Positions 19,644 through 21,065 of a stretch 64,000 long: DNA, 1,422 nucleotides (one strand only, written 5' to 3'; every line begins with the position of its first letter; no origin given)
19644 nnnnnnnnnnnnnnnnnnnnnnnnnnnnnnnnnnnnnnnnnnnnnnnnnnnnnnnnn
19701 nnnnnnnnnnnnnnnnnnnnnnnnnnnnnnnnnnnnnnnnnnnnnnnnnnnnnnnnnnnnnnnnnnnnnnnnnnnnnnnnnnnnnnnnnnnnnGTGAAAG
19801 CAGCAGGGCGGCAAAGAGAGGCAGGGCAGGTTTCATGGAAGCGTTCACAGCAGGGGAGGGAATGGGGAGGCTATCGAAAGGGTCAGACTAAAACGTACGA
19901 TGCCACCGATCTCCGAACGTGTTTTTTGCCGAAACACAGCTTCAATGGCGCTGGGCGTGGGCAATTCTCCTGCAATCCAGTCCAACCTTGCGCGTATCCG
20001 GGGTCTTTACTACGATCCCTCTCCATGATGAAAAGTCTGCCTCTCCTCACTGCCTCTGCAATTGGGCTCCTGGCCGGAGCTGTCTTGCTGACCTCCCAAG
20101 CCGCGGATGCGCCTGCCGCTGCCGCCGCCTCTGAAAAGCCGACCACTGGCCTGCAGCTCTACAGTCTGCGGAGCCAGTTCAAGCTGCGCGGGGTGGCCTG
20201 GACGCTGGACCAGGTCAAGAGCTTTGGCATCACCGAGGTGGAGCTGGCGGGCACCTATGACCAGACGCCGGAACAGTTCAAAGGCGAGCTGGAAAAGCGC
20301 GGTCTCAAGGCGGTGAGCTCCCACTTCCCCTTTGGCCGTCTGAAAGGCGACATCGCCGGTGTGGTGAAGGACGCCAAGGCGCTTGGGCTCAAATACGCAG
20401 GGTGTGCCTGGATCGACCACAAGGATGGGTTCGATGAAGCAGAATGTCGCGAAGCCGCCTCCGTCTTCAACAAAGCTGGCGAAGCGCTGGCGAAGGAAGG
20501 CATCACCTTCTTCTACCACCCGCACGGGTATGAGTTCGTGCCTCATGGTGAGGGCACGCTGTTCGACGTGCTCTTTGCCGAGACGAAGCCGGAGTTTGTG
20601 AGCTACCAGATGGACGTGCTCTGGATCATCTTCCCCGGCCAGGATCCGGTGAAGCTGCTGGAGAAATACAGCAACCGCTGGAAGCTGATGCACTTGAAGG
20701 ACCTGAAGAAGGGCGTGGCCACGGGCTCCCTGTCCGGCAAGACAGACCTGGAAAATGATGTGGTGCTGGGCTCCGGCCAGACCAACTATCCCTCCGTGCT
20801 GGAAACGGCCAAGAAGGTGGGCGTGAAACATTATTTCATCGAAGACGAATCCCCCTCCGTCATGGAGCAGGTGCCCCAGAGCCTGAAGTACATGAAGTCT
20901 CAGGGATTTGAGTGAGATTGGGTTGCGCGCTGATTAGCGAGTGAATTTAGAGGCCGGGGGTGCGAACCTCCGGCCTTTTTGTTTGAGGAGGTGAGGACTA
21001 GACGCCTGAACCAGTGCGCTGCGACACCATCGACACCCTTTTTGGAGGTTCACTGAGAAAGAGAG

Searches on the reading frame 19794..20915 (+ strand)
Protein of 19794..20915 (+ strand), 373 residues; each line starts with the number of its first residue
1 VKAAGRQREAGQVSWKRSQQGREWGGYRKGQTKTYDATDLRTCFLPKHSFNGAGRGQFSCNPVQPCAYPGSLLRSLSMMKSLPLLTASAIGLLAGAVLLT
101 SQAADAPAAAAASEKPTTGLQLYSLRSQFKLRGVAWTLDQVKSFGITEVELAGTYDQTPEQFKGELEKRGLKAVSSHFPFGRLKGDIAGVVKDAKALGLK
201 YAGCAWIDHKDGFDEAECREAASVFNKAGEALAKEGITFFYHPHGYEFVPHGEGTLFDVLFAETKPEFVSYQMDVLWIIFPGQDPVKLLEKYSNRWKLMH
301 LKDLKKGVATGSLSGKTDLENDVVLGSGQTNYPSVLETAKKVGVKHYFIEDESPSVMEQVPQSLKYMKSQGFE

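Call 8: search_protein_families(library=pfam, proteins=[window:19794-20915:+])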
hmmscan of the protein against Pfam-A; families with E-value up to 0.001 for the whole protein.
window:19794-20915:+ (373 aa): 1 family
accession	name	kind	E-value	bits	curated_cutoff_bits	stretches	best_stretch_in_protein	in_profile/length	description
PF01261.30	AP_endonuc_2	-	1.5e-13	51.4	31.1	1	138-369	1-248/249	Xylose isomerase-like TIM barrel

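Call 16: find_encoding_contigs(protein=window:19794-20915:+, flank=10000, max_places=10)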
Protein window:19794-20915:+ (373 aa): no gene with exactly this product is on record in the collection.

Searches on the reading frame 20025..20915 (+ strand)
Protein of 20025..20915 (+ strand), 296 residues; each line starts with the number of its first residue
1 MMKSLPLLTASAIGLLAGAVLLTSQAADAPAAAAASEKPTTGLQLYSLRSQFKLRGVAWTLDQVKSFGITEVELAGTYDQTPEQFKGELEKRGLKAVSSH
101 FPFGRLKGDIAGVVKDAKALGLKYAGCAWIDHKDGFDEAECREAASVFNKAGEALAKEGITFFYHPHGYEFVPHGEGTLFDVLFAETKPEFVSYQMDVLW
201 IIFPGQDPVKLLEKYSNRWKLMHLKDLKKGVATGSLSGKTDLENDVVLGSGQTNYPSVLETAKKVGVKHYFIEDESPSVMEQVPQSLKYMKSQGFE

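Call 30: find_encoding_contigs(protein=window:20025-20915:+, flank=10000, max_places=10)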
Protein window:20025-20915:+ (296 aa): 3 contigs read that carry it; 3 places shown.
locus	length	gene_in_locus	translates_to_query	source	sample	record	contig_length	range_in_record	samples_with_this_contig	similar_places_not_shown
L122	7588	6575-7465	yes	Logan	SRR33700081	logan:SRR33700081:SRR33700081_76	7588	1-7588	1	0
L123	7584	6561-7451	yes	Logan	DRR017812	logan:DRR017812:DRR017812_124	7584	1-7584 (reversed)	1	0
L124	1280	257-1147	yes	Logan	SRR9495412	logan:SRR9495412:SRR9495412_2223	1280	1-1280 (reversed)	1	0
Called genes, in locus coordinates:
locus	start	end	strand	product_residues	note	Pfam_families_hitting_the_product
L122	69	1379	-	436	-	PF01408:GFO_IDH_MocA, PF22725:GFO_IDH_MocA_C3, PF19051:GFO_IDH_MocA_C2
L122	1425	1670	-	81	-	PF00462:Glutaredoxin, PF13417:GST_N_3 (weak)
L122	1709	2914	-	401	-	PF01011:PQQ (faint), PF13570:Beta-prop_ACSF4 (faint), PF13360:PQQ_2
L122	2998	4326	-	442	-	PF13360:PQQ_2 (weak), PF01011:PQQ (faint), PF13360:PQQ_2 (weak), PF13570:Beta-prop_ACSF4 (weak)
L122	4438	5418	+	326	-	-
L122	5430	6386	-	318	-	PF00255:GSHPx (weak), PF00578:AhpC-TSA, PF08534:Redoxin, PF00085:Thioredoxin, PF13905:Thioredoxin_8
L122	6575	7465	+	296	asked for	PF01261:AP_endonuc_2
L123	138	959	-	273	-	PF22725:GFO_IDH_MocA_C3, PF19051:GFO_IDH_MocA_C2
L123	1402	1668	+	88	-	-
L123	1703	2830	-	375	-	PF01011:PQQ (faint), PF13360:PQQ_2, PF13570:Beta-prop_ACSF4 (weak)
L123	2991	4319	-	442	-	PF13360:PQQ_2 (weak), PF01011:PQQ (faint), PF13360:PQQ_2 (weak), PF13570:Beta-prop_ACSF4 (weak)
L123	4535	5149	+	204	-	-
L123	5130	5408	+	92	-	-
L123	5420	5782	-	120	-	PF00085:Thioredoxin, PF00578:AhpC-TSA, PF08534:Redoxin, PF13098:Thioredoxin_2 (weak), PF13905:Thioredoxin_8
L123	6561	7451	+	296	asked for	PF01261:AP_endonuc_2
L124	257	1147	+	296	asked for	PF01261:AP_endonuc_2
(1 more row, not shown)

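Call 41: list_cluster_members(proteins=[window:20025-20915:+, window:22612-25650:-])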
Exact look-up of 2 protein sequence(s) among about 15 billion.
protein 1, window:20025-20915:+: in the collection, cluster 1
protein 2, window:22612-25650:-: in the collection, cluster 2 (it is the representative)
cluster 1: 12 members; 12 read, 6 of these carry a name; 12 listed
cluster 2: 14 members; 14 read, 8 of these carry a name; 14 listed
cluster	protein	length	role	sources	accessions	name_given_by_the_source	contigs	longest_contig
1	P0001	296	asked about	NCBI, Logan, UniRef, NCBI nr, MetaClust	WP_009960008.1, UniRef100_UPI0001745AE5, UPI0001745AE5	sugar phosphate isomerase/epimerase family protein [Verrucomicrobium spinosum] | sugar phosphate isomerase/epimerase family protein n=1 Tax=Verrucomicrobium spinosum ... | sugar phosphate isomerase/epimerase [Verrucomicrobium spinosum]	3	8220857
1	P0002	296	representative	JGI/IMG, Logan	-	sugar phosphate isomerase/epimerase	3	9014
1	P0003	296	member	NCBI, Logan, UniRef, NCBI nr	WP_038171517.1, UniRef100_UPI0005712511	sugar phosphate isomerase/epimerase [Verrucomicrobium sp. BvORR106] | sugar phosphate isomerase/epimerase family protein n=1 Tax=Verrucomicrobium sp. BvORR106 ...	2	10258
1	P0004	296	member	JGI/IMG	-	sugar phosphate isomerase/epimerase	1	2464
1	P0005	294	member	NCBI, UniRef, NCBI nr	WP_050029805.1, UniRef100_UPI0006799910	sugar phosphate isomerase/epimerase [Verrucomicrobium sp. BvORR034] | sugar phosphate isomerase/epimerase family protein n=1 Tax=Verrucomicrobium sp. BvORR034 ...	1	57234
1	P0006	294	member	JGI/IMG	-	sugar phosphate isomerase/epimerase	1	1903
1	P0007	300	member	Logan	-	-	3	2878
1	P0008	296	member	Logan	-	-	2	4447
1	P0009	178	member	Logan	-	-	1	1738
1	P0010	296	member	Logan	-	-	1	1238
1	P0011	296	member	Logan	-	-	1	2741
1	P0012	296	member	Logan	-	-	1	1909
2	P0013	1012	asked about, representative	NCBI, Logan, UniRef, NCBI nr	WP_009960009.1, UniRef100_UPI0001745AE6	PVC-type heme-binding CxxCH protein [Verrucomicrobium spinosum] | PVC-type heme-binding CxxCH protein n=2 Tax=Verrucomicrobium spinosum TaxID=2736 ...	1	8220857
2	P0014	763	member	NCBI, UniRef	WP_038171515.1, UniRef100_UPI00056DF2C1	PVC-type heme-binding CxxCH protein, partial [Verrucomicrobium sp. BvORR106] | PVC-type heme-binding CxxCH protein n=1 Tax=Verrucomicrobium sp. BvORR106 TaxID=1403819 ...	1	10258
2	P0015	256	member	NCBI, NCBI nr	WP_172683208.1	c-type cytochrome [Verrucomicrobium spinosum]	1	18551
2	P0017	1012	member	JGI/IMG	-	putative membrane-bound dehydrogenase-like protein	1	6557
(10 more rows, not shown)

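Call 42: find_encoding_contigs(protein=P0005, flank=10000, max_places=5)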
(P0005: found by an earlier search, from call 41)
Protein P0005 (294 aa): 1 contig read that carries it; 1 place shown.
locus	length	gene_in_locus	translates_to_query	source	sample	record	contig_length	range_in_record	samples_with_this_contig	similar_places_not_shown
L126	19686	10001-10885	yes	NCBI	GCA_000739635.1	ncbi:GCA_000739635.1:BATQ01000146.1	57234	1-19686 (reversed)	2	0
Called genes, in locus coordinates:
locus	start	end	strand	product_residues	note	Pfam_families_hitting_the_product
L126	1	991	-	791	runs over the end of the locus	PF00089:Trypsin, PF13365:Trypsin_2, PF06439:3keto-disac_hyd (weak), PF13369:Transglut_core2, PF13371:TPR_9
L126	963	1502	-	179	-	-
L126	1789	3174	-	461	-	PF14025:DUF4241 (faint)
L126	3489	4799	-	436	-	PF01408:GFO_IDH_MocA, PF19051:GFO_IDH_MocA_C2, PF22725:GFO_IDH_MocA_C3 (weak), PF19051:GFO_IDH_MocA_C2 (weak)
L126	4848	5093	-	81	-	PF00462:Glutaredoxin, PF13417:GST_N_3 (weak)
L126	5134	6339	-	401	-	PF01011:PQQ (faint), PF13570:Beta-prop_ACSF4 (faint), PF13360:PQQ_2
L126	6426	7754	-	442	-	PF13360:PQQ_2 (weak), PF01011:PQQ (faint), PF13360:PQQ_2 (weak), PF13570:Beta-prop_ACSF4, PF13360:PQQ_2 (weak)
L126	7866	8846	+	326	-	-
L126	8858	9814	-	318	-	PF00255:GSHPx (weak), PF00578:AhpC-TSA, PF08534:Redoxin, PF00085:Thioredoxin, PF13905:Thioredoxin_8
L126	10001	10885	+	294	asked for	PF01261:AP_endonuc_2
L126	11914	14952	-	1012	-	PF23500:DUF7133, PF00034:Cytochrom_C (faint), PF13442:Cytochrome_CBB3 (faint), PF13646:HEAT_2 (weak)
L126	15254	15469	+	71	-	-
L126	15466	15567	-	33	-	-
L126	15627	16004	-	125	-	PF00903:Glyoxalase, PF13669:Glyoxalase_4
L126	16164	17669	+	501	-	PF00370:FGGY_N, PF02782:FGGY_C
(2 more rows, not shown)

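Call 45: find_encoding_contigs(protein=P0003, flank=10000, max_places=5)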
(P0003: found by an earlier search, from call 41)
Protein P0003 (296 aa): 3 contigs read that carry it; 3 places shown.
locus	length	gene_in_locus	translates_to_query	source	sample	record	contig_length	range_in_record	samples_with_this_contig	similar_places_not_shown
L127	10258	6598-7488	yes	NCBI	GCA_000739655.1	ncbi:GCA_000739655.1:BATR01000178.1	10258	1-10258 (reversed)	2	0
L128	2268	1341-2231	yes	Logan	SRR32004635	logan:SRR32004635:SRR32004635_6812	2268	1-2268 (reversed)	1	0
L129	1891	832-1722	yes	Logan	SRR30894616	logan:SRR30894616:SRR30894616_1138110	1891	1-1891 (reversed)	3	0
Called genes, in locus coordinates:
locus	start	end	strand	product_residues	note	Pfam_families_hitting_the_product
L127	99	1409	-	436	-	PF01408:GFO_IDH_MocA, PF22725:GFO_IDH_MocA_C3, PF19051:GFO_IDH_MocA_C2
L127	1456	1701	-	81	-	PF00462:Glutaredoxin, PF13417:GST_N_3 (weak)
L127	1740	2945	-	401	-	PF01011:PQQ (faint), PF13570:Beta-prop_ACSF4 (faint), PF13360:PQQ_2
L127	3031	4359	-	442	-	PF13360:PQQ_2 (weak), PF01011:PQQ (faint), PF13360:PQQ_2 (weak), PF13570:Beta-prop_ACSF4, PF13360:PQQ_2 (weak)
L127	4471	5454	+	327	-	-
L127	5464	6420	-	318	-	PF08534:Redoxin, PF00255:GSHPx (weak), PF00578:AhpC-TSA, PF00085:Thioredoxin, PF13905:Thioredoxin_8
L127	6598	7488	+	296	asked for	PF01261:AP_endonuc_2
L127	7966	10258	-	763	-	PF13442:Cytochrome_CBB3 (faint), PF23500:DUF7133, PF00034:Cytochrom_C (faint)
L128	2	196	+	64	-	?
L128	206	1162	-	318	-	PF08534:Redoxin, PF00255:GSHPx (weak), PF00578:AhpC-TSA, PF00085:Thioredoxin, PF13905:Thioredoxin_8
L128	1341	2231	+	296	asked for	PF01261:AP_endonuc_2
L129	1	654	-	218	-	?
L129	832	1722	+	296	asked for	PF01261:AP_endonuc_2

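Call 46: find_encoding_contigs(protein=P0002, flank=10000, max_places=5)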
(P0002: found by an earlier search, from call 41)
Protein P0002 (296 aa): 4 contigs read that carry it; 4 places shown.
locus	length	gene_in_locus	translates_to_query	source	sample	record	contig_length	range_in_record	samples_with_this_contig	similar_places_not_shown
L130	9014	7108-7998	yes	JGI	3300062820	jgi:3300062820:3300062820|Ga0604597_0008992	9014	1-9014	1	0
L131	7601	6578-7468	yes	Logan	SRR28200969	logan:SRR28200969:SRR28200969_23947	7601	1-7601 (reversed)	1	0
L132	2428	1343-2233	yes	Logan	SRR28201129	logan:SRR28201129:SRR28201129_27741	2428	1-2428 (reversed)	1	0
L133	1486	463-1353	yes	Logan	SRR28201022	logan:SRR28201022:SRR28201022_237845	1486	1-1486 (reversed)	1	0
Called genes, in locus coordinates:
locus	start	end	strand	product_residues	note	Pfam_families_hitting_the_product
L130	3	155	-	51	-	?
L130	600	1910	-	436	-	PF01408:GFO_IDH_MocA, PF19051:GFO_IDH_MocA_C2, PF22725:GFO_IDH_MocA_C3, PF19051:GFO_IDH_MocA_C2 (weak)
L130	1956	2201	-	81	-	PF00462:Glutaredoxin, PF13417:GST_N_3 (weak)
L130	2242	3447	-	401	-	PF01011:PQQ (faint), PF13570:Beta-prop_ACSF4 (faint), PF13360:PQQ_2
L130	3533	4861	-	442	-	PF13360:PQQ_2 (weak), PF01011:PQQ (faint), PF13360:PQQ_2 (weak), PF13570:Beta-prop_ACSF4, PF13360:PQQ_2 (weak)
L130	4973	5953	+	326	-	-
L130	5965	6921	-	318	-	PF00255:GSHPx (weak), PF00578:AhpC-TSA, PF08534:Redoxin, PF00085:Thioredoxin, PF13905:Thioredoxin_8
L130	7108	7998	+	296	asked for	PF01261:AP_endonuc_2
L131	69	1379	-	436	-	PF01408:GFO_IDH_MocA, PF22725:GFO_IDH_MocA_C3, PF19051:GFO_IDH_MocA_C2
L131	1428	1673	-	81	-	PF00462:Glutaredoxin, PF13417:GST_N_3 (weak)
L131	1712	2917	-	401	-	PF01011:PQQ (faint), PF13570:Beta-prop_ACSF4 (faint), PF13360:PQQ_2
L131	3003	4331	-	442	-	PF13360:PQQ_2 (weak), PF01011:PQQ (faint), PF13360:PQQ_2 (weak), PF13570:Beta-prop_ACSF4, PF13360:PQQ_2 (weak)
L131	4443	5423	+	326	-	-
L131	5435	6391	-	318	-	PF00255:GSHPx (weak), PF00578:AhpC-TSA, PF08534:Redoxin, PF00085:Thioredoxin, PF13905:Thioredoxin_8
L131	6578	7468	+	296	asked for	PF01261:AP_endonuc_2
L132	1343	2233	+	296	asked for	PF01261:AP_endonuc_2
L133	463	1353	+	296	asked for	PF01261:AP_endonuc_2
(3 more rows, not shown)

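Call 77: find_encoding_contigs(protein=P0017, flank=10000, max_places=5)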
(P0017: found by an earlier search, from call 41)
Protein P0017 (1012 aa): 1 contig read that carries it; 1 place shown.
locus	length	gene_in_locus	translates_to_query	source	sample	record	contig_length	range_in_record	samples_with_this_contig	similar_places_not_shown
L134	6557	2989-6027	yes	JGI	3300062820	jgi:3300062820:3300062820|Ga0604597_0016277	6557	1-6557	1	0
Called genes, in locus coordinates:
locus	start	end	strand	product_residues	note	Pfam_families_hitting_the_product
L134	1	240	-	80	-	?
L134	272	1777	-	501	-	PF00370:FGGY_N, PF02782:FGGY_C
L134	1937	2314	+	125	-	PF00903:Glyoxalase, PF13669:Glyoxalase_4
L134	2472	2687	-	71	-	-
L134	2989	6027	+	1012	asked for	PF23500:DUF7133, PF13442:Cytochrome_CBB3 (faint), PF13646:HEAT_2 (faint), PF00034:Cytochrom_C (faint)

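Call 78: find_encoding_contigs(protein=P0008, flank=10000, max_places=5)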
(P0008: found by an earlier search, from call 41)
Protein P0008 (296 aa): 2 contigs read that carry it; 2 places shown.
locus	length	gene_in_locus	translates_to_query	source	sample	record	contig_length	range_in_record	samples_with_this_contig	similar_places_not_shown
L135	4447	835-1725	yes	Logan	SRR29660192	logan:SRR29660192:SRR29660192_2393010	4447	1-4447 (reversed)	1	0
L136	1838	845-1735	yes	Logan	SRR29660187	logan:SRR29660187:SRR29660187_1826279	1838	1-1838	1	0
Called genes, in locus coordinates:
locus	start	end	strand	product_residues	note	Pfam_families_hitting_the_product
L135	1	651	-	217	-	?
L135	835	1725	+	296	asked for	PF01261:AP_endonuc_2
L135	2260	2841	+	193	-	-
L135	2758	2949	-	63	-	-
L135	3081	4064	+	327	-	PF02668:TauD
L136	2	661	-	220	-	?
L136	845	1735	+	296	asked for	PF01261:AP_endonuc_2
